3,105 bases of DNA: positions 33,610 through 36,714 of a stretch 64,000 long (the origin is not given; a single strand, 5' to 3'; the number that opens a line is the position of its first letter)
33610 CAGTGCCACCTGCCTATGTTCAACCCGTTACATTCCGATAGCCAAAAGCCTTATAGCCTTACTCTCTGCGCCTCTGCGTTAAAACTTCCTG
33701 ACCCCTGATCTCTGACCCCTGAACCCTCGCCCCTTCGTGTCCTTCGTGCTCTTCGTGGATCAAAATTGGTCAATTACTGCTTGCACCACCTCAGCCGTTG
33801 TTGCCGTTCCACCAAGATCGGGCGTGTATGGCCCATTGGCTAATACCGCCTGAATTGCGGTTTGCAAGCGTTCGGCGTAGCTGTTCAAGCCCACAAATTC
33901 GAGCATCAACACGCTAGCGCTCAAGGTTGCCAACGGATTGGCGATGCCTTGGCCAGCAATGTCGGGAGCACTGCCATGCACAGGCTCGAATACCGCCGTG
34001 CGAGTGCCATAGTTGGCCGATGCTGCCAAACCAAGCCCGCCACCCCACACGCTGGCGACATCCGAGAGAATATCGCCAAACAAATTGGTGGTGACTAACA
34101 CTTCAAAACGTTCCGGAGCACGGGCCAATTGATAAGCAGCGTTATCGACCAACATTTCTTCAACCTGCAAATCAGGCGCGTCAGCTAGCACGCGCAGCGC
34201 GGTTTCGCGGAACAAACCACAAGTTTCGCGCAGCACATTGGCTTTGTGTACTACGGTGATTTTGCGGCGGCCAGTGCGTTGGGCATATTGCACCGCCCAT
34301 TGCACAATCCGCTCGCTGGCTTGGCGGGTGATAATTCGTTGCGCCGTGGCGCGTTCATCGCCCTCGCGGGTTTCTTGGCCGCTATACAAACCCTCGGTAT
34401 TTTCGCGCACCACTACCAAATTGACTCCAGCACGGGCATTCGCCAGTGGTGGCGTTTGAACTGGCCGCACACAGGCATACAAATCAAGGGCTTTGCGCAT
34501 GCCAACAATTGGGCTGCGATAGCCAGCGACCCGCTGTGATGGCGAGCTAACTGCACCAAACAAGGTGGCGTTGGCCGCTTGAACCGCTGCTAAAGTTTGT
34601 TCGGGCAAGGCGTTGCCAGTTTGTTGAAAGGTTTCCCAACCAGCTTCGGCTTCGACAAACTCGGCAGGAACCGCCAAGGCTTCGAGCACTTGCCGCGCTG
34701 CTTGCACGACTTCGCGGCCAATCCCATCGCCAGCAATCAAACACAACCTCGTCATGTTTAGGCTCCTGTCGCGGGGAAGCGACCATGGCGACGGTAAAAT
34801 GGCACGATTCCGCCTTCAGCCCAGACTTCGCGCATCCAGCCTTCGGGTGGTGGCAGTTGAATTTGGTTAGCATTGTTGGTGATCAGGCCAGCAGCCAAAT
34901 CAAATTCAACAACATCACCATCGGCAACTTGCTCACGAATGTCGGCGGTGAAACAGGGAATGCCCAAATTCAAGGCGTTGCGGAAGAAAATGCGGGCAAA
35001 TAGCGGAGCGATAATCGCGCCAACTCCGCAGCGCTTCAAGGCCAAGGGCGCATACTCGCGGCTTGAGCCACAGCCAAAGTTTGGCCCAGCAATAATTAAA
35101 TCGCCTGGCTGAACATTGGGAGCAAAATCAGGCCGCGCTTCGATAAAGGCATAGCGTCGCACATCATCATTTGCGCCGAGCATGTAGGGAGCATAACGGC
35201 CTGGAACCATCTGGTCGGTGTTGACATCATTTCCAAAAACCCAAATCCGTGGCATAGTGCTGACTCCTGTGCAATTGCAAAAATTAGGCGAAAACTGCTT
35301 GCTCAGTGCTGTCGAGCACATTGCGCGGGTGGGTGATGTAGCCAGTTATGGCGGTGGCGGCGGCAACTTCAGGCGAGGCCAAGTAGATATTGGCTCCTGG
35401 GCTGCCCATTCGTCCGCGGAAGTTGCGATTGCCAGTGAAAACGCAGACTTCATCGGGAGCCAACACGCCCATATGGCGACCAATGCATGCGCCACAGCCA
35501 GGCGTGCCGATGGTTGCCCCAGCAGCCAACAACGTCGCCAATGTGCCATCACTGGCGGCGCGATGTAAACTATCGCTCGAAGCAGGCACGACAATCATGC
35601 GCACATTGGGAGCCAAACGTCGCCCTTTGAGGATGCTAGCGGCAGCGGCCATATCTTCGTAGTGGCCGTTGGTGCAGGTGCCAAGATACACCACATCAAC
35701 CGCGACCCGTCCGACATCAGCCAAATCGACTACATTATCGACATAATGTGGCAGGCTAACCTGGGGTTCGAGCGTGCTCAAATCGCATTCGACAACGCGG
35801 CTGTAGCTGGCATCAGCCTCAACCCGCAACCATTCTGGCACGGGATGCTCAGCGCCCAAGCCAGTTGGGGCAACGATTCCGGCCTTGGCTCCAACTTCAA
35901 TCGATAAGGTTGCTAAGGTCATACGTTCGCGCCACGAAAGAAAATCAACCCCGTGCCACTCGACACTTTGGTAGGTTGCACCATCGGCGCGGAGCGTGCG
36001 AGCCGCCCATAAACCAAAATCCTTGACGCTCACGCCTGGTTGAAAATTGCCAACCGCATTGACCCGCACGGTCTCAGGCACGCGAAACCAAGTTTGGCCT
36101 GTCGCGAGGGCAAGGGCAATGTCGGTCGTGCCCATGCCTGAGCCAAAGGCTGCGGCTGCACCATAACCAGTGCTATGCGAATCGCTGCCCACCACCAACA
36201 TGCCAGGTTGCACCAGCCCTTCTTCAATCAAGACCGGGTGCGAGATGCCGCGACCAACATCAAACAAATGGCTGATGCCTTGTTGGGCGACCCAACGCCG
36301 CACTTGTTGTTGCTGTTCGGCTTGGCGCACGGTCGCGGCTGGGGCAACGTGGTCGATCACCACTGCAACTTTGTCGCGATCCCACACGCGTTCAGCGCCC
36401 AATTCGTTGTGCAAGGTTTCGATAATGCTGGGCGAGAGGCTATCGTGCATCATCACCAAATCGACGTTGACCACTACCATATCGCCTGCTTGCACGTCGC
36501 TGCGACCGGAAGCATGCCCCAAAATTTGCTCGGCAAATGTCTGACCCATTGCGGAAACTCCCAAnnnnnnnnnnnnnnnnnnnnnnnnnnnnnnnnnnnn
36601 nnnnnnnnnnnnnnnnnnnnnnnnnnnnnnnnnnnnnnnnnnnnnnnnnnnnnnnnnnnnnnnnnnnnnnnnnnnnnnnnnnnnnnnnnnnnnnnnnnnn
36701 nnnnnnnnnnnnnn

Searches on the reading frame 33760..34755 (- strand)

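Call 6: search_protein_families(library=ncbifam, proteins=[window:33760-34755:-])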
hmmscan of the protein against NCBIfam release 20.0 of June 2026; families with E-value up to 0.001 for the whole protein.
window:33760-34755:- (331 aa): 16 families
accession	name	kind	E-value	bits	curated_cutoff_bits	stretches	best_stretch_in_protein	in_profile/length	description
TIGR02088.1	LEU3_arch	subfamily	5.2e-116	387.4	409.8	1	4-328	1-324/324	isopropylmalate/isohomocitrate dehydrogenases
NF040626.1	AksF2_Meth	equivalog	3.1e-110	368.6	540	1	1-330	1-329/333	homoisocitrate dehydrogenase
NF040619.1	AksF_Meth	equivalog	8.5e-103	344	500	1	1-326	1-342/343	homoisocitrate dehydrogenase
NF006529.0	PRK08997.1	equivalog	5.8e-100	334.5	510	1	3-330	5-334/335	isocitrate dehydrogenase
NF006673.0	PRK09222.1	equivalog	3.6e-89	300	509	1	2-325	5-335/482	NADP-dependent isocitrate dehydrogenase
TIGR00175.1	mito_nad_idh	equivalog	3.9e-86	289.2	432.4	1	4-330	6-333/334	isocitrate dehydrogenase (NAD(+))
NF040855.1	iso_homocit_dh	equivalog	2.5e-85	286.8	680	1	1-330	1-318/345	isocitrate--homoisocitrate dehydrogenase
NF002898.0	PRK03437.1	equivalog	5.1e-75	252.9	393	1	2-328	5-342/347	3-isopropylmalate dehydrogenase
TIGR02924.1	ICDH_alpha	equivalog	4.3e-74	250.3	561.35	1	4-315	3-315/473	isocitrate dehydrogenase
TIGR02089.1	TTC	equivalog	7e-74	248.8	470.4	1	3-330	5-351/352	tartrate dehydrogenase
TIGR00169.1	leuB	equivalog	3.7e-73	246.6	353.2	1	4-330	2-348/349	3-isopropylmalate dehydrogenase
NF006048.0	PRK08194.1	equivalog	4.8e-65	219.9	501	1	3-330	5-348/352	tartrate dehydrogenase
TIGR00183.1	prok_nadp_idh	equivalog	2.7e-50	171.4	567.3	3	196-317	275-396/417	isocitrate dehydrogenase (NADP(+))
NF005036.0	PRK06451.1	equivalog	4.3e-46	157.5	484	3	197-314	269-386/412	NADP-dependent isocitrate dehydrogenase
NF005425.0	PRK07006.1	equivalog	4.6e-44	150.8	490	3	196-315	275-394/416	NADP-dependent isocitrate dehydrogenase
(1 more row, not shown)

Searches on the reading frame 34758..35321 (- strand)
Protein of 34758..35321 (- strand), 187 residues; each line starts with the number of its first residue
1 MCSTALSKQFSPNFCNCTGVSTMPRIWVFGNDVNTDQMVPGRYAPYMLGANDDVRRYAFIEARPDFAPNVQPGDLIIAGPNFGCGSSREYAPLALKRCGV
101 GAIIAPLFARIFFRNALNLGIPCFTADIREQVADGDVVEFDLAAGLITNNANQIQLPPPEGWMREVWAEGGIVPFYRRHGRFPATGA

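Call 6: search_protein_families(library=ncbifam, proteins=[window:34758-35321:-])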
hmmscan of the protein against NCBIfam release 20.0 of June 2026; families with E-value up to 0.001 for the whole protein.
window:34758-35321:- (187 aa): 15 families
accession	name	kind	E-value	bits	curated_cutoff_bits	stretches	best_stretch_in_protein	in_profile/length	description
NF010629.0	PRK14023.1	equivalog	1.7e-75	252.4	229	1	23-185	1-163/166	homoaconitate hydratase small subunit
TIGR02087.1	LEUD_arch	subfamily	3.9e-49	166.4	108.95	1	25-178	2-156/157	LeuD/DmdB family oxidoreductase small subunit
NF040625.1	HacB2_Meth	equivalog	9.3e-43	145.5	230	1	25-178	7-158/161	homoaconitase small subunit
NF040604.2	HacB_Meth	equivalog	2.8e-38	131.3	230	1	25-177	6-158/159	homoaconitase small subunit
TIGR02084.1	leud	equivalog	2.5e-35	121.4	245.85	1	25-172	2-150/156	3-isopropylmalate dehydratase small subunit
NF002458.0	PRK01641.1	subfamily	1.4e-20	73.7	167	1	30-127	16-122/202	3-isopropylmalate dehydratase small subunit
TIGR00171.1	leuD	equivalog_domain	2.7e-14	53.4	116.25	1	64-121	58-118/188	3-isopropylmalate dehydratase small subunit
TIGR00139.1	h_aconitase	equivalog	3.1e-13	49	529.9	1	31-136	540-650/709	homoaconitase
NF005558.0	PRK07229.1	equivalog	9.4e-12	44.3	612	1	26-141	475-596/647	aconitate hydratase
TIGR01342.1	acon_putative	hypoth_equivalog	3.7e-10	38.6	719.15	1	33-140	481-598/655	putative aconitate hydratase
NF006757.0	PRK09277.1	subfamily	7.6e-07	27.2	686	1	36-121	723-806/888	aconitate hydratase AcnA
NF009520.0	PRK12881.1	subfamily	4.2e-06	24.8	905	1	74-121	764-811/893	aconitate hydratase AcnA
TIGR02333.1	2met_isocit_dHY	equivalog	7.8e-06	24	1419.85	1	71-122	731-781/858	Fe/S-dependent 2-methylisocitrate dehydratase AcnD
TIGR01341.1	aconitase_1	equivalog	1.7e-05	22.7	945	1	73-122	749-798/876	aconitate hydratase AcnA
TIGR01340.1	aconitase_mito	equivalog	0.00097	17.6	825.35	0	75-125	625-675/745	aconitate hydratase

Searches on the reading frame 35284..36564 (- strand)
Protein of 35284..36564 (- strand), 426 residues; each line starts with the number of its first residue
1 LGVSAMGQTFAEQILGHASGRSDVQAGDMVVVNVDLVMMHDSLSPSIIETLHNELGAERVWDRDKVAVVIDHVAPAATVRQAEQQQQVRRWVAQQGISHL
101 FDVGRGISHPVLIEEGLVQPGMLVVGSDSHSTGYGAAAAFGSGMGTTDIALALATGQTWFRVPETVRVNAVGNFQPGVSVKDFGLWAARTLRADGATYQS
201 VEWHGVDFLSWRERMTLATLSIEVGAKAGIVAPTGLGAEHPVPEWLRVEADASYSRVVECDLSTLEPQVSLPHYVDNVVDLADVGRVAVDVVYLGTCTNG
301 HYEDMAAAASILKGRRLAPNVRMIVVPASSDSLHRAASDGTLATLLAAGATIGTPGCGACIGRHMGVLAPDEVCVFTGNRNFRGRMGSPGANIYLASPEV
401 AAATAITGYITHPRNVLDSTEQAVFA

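Call 6: search_protein_families(library=ncbifam, proteins=[window:35284-36564:-])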
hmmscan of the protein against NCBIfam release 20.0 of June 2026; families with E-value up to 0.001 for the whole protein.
window:35284-36564:- (426 aa): 19 families
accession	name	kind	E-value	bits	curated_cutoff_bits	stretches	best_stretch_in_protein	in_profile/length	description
NF001614.1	PRK00402.1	subfamily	1.7e-164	547.4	385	1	8-414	1-415/415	aconitase/3-isopropylmalate dehydratase large subunit family protein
TIGR01343.1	hacA_fam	subfamily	1.2e-153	511.6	385.7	1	9-414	1-412/412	homoaconitate hydratase family protein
TIGR02086.1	IPMI_arch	subfamily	2.5e-151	504.1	410.15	1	8-414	1-410/411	3-isopropylmalate dehydratase/homoaconitate hydratase family large subunit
TIGR02083.1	LEU2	equivalog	3.1e-122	408.5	610.65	1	9-416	2-419/419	3-isopropylmalate dehydratase large subunit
NF040615.1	HacA_Meth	equivalog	1e-117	393.4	550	1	9-412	2-417/419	homoaconitase large subunit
NF005558.0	PRK07229.1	equivalog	3e-79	267.3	612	1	6-420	1-419/647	aconitate hydratase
NF009116.0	PRK12466.1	subfamily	2.6e-76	257.1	531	2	26-234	21-239/472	3-isopropylmalate dehydratase large subunit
NF004016.0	PRK05478.1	subfamily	5.8e-68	229.5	510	2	286-416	337-466/468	3-isopropylmalate dehydratase large subunit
TIGR01342.1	acon_putative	hypoth_equivalog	4.4e-67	226.7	719.15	1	9-419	1-415/655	putative aconitate hydratase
TIGR00139.1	h_aconitase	equivalog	2.3e-63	214.7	529.9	2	246-419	277-460/709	homoaconitase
TIGR00170.1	leuC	equivalog_domain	2.7e-55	187.8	560.25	2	284-415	334-465/466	3-isopropylmalate dehydratase large subunit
NF006690.0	PRK09238.1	equivalog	1.6e-44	152.1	782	2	243-416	646-817/852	bifunctional aconitate hydratase 2/2-methylisocitrate dehydratase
TIGR00117.1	acnB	equivalog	6e-33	113.6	1287.2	2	243-414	645-813/844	bifunctional aconitate hydratase 2/2-methylisocitrate dehydratase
TIGR01340.1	aconitase_mito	equivalog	1.3e-31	109.7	825.35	1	100-411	128-473/745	aconitate hydratase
NF008503.0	PRK11413.1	equivalog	1.2e-18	66.5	641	2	281-411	344-480/753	hydratase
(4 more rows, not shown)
